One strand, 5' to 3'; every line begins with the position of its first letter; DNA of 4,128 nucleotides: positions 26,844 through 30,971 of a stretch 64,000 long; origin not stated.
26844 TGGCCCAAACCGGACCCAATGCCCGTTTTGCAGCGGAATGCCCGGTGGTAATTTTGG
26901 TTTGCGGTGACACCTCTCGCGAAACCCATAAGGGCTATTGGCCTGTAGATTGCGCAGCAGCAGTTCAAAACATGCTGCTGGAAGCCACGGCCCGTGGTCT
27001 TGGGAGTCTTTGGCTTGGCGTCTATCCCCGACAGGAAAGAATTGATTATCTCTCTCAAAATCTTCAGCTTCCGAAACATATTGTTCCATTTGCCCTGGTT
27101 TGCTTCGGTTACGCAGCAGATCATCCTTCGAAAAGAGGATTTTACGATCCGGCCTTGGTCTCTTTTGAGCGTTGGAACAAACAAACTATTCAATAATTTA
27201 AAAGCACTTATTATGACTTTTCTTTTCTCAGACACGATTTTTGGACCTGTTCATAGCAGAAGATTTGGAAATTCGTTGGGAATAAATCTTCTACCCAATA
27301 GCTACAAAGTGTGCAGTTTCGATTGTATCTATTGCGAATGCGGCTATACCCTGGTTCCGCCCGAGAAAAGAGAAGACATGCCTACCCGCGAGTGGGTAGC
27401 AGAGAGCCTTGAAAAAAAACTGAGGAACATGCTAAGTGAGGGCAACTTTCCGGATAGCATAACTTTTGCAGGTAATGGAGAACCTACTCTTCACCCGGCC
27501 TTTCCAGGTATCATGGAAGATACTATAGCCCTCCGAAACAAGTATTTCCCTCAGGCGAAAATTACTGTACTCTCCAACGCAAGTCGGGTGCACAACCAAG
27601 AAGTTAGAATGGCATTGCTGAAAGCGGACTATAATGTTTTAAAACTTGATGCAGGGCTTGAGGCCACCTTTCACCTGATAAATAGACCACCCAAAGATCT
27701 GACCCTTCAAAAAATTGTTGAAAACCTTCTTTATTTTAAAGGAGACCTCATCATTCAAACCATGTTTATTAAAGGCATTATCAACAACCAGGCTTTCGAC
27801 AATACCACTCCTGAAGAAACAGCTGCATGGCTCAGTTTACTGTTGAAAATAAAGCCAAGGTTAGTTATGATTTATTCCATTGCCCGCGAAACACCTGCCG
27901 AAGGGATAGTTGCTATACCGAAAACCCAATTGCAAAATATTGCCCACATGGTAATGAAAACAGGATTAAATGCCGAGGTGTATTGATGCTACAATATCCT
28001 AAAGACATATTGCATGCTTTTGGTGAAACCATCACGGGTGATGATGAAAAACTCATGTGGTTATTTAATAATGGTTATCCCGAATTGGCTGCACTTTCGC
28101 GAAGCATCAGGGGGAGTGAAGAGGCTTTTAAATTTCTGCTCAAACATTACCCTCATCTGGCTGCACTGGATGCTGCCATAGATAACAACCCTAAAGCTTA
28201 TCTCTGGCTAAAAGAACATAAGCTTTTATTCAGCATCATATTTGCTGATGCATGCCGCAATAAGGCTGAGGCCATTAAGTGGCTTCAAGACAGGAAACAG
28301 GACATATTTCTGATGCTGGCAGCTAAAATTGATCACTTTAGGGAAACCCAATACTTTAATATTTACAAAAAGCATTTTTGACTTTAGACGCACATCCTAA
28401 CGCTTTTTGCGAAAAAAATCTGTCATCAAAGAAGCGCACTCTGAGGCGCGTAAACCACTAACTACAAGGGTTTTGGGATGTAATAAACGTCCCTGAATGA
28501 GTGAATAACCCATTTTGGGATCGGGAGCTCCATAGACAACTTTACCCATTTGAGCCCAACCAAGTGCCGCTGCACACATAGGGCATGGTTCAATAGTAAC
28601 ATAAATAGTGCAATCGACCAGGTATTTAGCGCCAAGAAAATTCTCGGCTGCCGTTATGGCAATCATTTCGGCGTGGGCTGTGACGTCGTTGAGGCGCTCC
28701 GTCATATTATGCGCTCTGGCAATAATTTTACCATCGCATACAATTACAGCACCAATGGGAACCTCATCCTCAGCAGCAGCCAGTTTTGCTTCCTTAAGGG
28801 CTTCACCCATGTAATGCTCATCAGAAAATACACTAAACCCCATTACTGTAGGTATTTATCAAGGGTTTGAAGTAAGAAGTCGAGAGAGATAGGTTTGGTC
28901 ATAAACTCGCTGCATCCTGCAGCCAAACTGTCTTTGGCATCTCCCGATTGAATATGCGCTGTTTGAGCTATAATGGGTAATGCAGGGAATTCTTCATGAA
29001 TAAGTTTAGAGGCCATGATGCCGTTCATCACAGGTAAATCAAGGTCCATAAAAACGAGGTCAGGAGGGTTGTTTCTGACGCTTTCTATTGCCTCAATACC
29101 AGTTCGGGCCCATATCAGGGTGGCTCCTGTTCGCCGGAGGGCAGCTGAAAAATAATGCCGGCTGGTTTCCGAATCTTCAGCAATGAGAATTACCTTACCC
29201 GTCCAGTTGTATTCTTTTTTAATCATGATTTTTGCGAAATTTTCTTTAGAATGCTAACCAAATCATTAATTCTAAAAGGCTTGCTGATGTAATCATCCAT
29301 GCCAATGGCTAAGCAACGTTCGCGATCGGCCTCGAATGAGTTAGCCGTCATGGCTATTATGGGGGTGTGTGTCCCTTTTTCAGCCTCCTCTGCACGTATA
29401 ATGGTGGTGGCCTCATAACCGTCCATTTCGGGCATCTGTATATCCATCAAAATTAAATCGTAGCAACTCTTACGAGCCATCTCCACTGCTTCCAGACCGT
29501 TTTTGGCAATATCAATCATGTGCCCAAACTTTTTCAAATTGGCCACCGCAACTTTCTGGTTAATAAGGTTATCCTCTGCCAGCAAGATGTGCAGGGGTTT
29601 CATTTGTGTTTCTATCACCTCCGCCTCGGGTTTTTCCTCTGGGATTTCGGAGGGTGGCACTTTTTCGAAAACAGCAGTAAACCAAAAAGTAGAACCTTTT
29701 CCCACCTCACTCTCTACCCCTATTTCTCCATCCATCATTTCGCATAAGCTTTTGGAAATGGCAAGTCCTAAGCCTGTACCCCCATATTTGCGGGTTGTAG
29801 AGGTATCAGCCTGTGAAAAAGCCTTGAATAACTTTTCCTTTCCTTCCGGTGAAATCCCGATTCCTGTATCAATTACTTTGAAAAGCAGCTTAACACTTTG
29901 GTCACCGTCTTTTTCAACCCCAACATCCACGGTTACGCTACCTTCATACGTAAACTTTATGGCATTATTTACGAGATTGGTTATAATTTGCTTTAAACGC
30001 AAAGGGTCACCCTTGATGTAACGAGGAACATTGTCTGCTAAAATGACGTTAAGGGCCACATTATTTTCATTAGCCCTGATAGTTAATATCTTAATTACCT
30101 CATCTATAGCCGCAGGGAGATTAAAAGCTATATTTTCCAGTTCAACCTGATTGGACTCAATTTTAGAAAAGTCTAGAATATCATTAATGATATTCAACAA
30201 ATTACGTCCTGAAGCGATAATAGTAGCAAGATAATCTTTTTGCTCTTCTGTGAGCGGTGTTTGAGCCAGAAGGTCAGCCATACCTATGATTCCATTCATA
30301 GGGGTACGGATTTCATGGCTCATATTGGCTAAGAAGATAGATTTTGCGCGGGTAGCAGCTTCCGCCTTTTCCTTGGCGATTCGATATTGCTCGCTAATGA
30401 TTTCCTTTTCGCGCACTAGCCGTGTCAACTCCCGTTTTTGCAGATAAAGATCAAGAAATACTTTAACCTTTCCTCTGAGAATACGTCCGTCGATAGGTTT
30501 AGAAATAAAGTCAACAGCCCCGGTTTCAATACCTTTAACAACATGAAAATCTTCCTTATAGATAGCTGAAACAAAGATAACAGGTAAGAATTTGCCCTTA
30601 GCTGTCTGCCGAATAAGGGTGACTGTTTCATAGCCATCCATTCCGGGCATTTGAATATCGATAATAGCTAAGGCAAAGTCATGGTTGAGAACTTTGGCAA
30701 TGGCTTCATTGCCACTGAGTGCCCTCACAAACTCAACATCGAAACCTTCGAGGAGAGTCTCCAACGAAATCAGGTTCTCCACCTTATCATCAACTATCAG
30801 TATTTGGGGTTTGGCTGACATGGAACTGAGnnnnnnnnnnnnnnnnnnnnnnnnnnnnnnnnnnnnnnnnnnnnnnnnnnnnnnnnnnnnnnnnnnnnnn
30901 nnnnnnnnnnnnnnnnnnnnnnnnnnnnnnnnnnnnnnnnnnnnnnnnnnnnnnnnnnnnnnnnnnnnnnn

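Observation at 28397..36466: Five-gene unit with six receiver domains and two kinase cores but no HPt or output domain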

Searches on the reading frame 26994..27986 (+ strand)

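Call 7: search_protein_families(library=pfam, proteins=[window:26994-27986:+], max_evalue=0.001)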
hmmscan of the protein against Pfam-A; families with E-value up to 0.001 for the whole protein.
window:26994-27986:+ (330 aa): 1 family
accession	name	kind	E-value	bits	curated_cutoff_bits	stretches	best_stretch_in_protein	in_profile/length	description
PF04055.27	Radical_SAM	-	2.2e-08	34.9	29.5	1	104-249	4-137/166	Radical SAM superfamily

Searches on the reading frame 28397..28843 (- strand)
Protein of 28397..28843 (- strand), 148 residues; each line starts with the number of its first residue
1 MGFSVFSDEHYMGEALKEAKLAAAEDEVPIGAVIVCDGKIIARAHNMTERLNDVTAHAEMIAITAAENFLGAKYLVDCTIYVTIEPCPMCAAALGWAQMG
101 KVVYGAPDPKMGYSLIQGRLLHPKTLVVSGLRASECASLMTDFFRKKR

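Call 3: search_protein_families(library=pfam, proteins=[window:28397-28843:-], max_evalue=0.1)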
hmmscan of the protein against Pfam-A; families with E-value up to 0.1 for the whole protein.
window:28397-28843:- (148 aa): 9 families
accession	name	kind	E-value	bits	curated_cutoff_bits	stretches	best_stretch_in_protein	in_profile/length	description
PF14437.12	MafB19-deam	-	1.1e-32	113.3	27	1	7-148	2-142/142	MafB19-like deaminase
PF00383.29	dCMP_cyt_deam_1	-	4.2e-29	100.9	25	1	8-105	4-101/102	Cytidine and deoxycytidylate deaminase zinc-binding region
PF14439.12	Bd3614-deam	-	4e-06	27.2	38.5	1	32-109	13-93/113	Bd3614-like deaminase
PF18750.7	SNAD4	-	0.00063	20.2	27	1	53-94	29-71/130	Secreted Novel AID/APOBEC-like Deaminase 4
PF18782.7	NAD2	-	0.0043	17.6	27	1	52-94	51-94/179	Novel AID APOBEC clade 2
PF18772.7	APOBEC2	-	0.0068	16.9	26.8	1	54-94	48-89/175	APOBEC2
PF08210.17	APOBEC_N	-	0.007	16.8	25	1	54-94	43-85/170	APOBEC-like N-terminal domain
PF18771.7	APOBEC3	-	0.025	15.2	27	1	54-94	29-70/137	APOBEC3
PF18778.7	NAD1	-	0.07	13.7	27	0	53-94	47-90/175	Novel AID APOBEC clade 1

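Call 4: search_protein_families(library=ncbifam, proteins=[window:28397-28843:-], max_evalue=0.01)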
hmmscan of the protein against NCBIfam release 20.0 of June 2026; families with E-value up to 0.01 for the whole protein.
window:28397-28843:- (148 aa): 5 families
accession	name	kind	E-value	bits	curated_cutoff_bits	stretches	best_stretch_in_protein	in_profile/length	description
NF008113.2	PRK10860.1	equivalog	5e-34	117.5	150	1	5-148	4-152/165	tRNA adenosine(34) deaminase TadA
TIGR00326.1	eubact_ribD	equivalog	1.2e-09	37.9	156.35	1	13-110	2-98/343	bifunctional diaminohydroxyphosphoribosylaminopyrimidine deaminase/5-amino-6-(5-phosphoribosylamino)uracil reductase RibD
NF008052.0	PRK10786.1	equivalog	3.6e-07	29.2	500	1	7-112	2-106/367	bifunctional diaminohydroxyphosphoribosylaminopyrimidine deaminase/5-amino-6-(5-phosphoribosylamino)uracil reductase RibD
NF041025.1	antiphage_deaminase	equivalog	1.9e-05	23.7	400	1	56-110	338-391/437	anti-phage dCTP deaminase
TIGR02571.1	ComEB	equivalog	0.00028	20.9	219.45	0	54-105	66-115/151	ComE operon protein 2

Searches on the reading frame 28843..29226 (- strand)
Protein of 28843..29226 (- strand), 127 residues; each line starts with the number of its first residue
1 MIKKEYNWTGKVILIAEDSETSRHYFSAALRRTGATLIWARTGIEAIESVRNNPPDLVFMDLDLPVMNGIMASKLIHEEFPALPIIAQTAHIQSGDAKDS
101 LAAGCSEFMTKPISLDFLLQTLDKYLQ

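Call 3: search_protein_families(library=pfam, proteins=[window:28843-29226:-], max_evalue=0.1)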
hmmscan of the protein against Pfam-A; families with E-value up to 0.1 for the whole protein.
window:28843-29226:- (127 aa): 2 families
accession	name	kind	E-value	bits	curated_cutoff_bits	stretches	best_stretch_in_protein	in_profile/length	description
PF00072.30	Response_reg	-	5.6e-23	81.7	30.2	1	13-122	1-110/111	Response regulator receiver domain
PF20274.4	cREC_REC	-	0.013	16.6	27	1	31-80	9-60/88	Cyclic-phosphate processing Receiver domain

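Call 4: search_protein_families(library=ncbifam, proteins=[window:28843-29226:-], max_evalue=0.01)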
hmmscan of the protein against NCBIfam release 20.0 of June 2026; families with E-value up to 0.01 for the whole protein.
window:28843-29226:- (127 aa): 91 families (the best 25 are shown)
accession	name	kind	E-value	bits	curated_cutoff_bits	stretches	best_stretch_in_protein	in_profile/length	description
NF008469.0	PRK11361.1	equivalog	1.6e-16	60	714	1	11-121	5-115/461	acetoacetate metabolism transcriptional regulator AtoC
NF008318.0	PRK11107.1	equivalog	1.9e-16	59.3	890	1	16-126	673-785/920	two-component sensor histidine kinase BarA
NF041367.1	CheY_Halo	equivalog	3.1e-16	59.8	200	1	13-123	1-111/114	chemotaxis protein CheY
NF011874.0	PRK15347.1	equivalog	8.4e-16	57.2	852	1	13-123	693-807/921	two component system sensor kinase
NF038297.2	hybrid_HK_HrmK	equivalog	4.1e-15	55.4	725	1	10-125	490-607/607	hybrid histidine kinase/response regulator HrmK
NF041945.1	LuxN_Vibrio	equivalog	5.3e-15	54.6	1550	1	9-127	719-836/839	quorum-sensing autoinducer 1 sensor kinase/phosphatase LuxN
NF041947.1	LuxQ_Vibrio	equivalog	8.2e-15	53.7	1200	1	13-125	725-838/843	quorum-sensing autoinducer 2 sensor kinase/phosphatase LuxQ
NF008099.0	PRK10841.1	equivalog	3.4e-14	51.6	920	1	12-126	826-940/949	two-component system sensor histidine kinase RcsC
NF041733.1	resp_reg_CseB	equivalog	3.9e-14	52.6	350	1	13-119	3-108/228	two-component system response regulator CseB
TIGR02956.1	TMAO_torS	equivalog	4.4e-14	51.6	676.5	1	10-127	701-821/967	TMAO reductase system sensor histidine kinase/response regulator TorS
NF007969.0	PRK10693.1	equivalog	8.2e-14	51.4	329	1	8-114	5-111/337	two-component system response regulator RssB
NF008302.0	PRK11091.1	equivalog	1.1e-13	50.3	838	1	7-126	522-643/779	aerobic respiration two-component sensor histidine kinase ArcB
NF007689.0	PRK10365.1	equivalog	2.2e-13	49.8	760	1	13-126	8-121/441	sigma-54-dependent response regulator transcription factor ZraR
TIGR02154.1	PhoB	equivalog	3e-13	49.6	296.2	1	11-120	3-114/226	phosphate regulon transcriptional regulator PhoB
NF040689.1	MtrAB_MtrA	equivalog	6.4e-13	48.6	300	1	13-119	1-106/219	MtrAB system response regulator MtrA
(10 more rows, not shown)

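Call 55: search_solved_structures(query=window:28843-29226:-, max_evalue=1e-8)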
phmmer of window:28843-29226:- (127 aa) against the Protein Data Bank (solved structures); distinct sequences matched with E-value up to 1e-8: 50.
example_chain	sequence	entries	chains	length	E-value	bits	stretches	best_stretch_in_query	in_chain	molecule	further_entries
1m5t_A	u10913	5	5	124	8.4e-18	67.7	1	11-126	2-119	cell division response regulator DivK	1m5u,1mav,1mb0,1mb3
8phx_A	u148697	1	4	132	3.6e-14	56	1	13-125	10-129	Histidine protein kinase SLN1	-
4euk_A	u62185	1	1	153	1.3e-13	54.2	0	12-77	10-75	Histidine kinase 5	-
7c1j_A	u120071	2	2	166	3.2e-13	53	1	10-124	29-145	Histidine kinase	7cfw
9xzo_A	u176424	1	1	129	4.5e-13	52.5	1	13-125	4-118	De novo protein M1X0B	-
6ifh_A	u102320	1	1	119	8.9e-13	51.5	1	11-122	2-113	Sporulation initiation phosphotransferase F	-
8phn_A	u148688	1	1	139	1.4e-12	50.9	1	12-124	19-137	histidine kinase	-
4ja2_A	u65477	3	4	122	8e-12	48.4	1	11-119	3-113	Response regulator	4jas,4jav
6azr_B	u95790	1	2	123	9.9e-12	48.1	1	11-119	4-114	Chemotaxis regulator-transmits chemoreceptor signals to flagelllar motor components CheY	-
3dge_C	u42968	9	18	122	1.1e-11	48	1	11-119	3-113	Response regulator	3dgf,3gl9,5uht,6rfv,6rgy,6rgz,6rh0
1mvo_A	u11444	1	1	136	1.6e-11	47.5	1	10-114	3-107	PhoP response regulator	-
6z4c_A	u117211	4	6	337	2.3e-11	47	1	9-114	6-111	Regulator of RpoS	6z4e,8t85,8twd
1dc7_A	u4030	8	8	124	2.8e-11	46.7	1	12-122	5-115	NITROGEN REGULATION PROTEIN | NITROGEN REGULATION PROTEIN NR(I) | NTRC RECEIVER DOMAIN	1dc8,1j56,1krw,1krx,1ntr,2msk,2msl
9lbr_A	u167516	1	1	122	3e-11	46.6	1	11-119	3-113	Response regulator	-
7qz2_A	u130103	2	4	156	4e-11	46.2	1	16-124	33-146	Histidine kinase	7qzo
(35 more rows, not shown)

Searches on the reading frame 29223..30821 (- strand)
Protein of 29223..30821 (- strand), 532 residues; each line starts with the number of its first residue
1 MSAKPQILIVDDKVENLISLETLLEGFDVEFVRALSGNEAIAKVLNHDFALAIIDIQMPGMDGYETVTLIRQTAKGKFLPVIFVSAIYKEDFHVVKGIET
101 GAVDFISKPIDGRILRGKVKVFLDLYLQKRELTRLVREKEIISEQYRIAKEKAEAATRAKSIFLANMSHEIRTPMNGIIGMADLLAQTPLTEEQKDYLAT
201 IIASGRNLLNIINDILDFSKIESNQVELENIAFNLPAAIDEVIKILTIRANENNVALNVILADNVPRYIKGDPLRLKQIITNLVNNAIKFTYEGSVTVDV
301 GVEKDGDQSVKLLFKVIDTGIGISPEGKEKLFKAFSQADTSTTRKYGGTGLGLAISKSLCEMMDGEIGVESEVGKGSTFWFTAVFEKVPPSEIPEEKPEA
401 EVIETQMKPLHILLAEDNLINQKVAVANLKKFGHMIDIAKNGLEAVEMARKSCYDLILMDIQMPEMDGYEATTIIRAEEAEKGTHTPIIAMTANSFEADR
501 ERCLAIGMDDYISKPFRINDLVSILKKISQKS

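Call 3: search_protein_families(library=pfam, proteins=[window:29223-30821:-], max_evalue=0.1)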
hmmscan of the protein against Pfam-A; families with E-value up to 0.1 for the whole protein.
window:29223-30821:- (532 aa): 7 families
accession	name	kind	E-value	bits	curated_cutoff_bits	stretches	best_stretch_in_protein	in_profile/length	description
PF00072.30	Response_reg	-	4.2e-50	169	30.2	2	412-525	1-110/111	Response regulator receiver domain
PF02518.31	HATPase_c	-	6.9e-30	104.2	26.4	1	271-383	1-107/111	Histidine kinase-, DNA gyrase B-, and HSP90-like ATPase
PF00512.31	HisKA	-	4.6e-24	84.7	26.9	1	159-223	1-65/66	His Kinase A (phospho-acceptor) domain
PF23198.2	PDE8A_N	-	1.7e-05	25.2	29.6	1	406-504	9-104/147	PDE8A-like, N-terminal domain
PF06648.16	AcMNPV_Ac75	-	0.027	14.9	24.4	1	179-242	57-118/122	Autographa californica nuclear polyhedrosis virus (AcMNPV), Ac75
PF13589.12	HATPase_c_3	-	0.036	14.5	25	1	277-356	4-80/137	Histidine kinase-, DNA gyrase B-, and HSP90-like ATPase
PF20274.4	cREC_REC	-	0.04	15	27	0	433-499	12-80/88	Cyclic-phosphate processing Receiver domain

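Call 4: search_protein_families(library=ncbifam, proteins=[window:29223-30821:-], max_evalue=0.01)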
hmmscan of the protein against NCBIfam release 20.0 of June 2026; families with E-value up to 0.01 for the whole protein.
window:29223-30821:- (532 aa): 164 families (the best 25 are shown)
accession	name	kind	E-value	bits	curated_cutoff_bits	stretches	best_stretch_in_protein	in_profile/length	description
NF008318.0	PRK11107.1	equivalog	1.5e-147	493.2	890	3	144-388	277-521/920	two-component sensor histidine kinase BarA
TIGR02956.1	TMAO_torS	equivalog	1.6e-132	443.6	676.5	2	144-529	448-820/967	TMAO reductase system sensor histidine kinase/response regulator TorS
NF011874.0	PRK15347.1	equivalog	5e-116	388.9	852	3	146-388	384-617/921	two component system sensor kinase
NF041947.1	LuxQ_Vibrio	equivalog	1.1e-111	374.2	1200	2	128-528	444-838/843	quorum-sensing autoinducer 2 sensor kinase/phosphatase LuxQ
NF045901.1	HisKinLetSLeg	equivalog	2.1e-110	370.2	1650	3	135-394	271-527/906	two-component system sensor histidine kinase LetS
NF008302.0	PRK11091.1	equivalog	1.2e-109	367.6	838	2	149-530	272-644/779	aerobic respiration two-component sensor histidine kinase ArcB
NF008099.0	PRK10841.1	equivalog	1e-99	334.6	920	3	151-380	461-685/949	two-component system sensor histidine kinase RcsC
NF038297.2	hybrid_HK_HrmK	equivalog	3.5e-98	329.8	725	2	148-527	223-606/607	hybrid histidine kinase/response regulator HrmK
NF041880.1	EPS_EpsF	equivalog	2.8e-82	276.8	900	3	10-134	1-125/492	response regulator EpsF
NF008543.0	PRK11466.1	equivalog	1.9e-73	247.7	982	1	145-470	429-743/914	TMAO reductase system sensor histidine kinase/response regulator TorS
NF007420.1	PRK09959.1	equivalog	1.2e-71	241.7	1995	2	145-530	697-1075/1197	acid-sensing system histidine kinase EvgS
NF046044.1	PnpS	equivalog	2.7e-54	184.7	400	1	158-382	168-388/390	two-component system histidine kinase PnpS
NF047465.1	hybrid_HK_LvrA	exception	1.7e-52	178.5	1200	2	137-523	184-578/819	hybrid histidine kinase/response regulator LvrA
NF041832.1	near_NosP_CTERM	subfamily_domain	3.4e-50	171.2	400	2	154-526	1-367/370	NahK/ErcS family hybrid sensor histidine kinase/response regulator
NF050805.1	CellDivHKDivJCaul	equivalog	8e-47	159.7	1000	1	145-378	283-513/531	cell cycle sensor histidine kinase DivJ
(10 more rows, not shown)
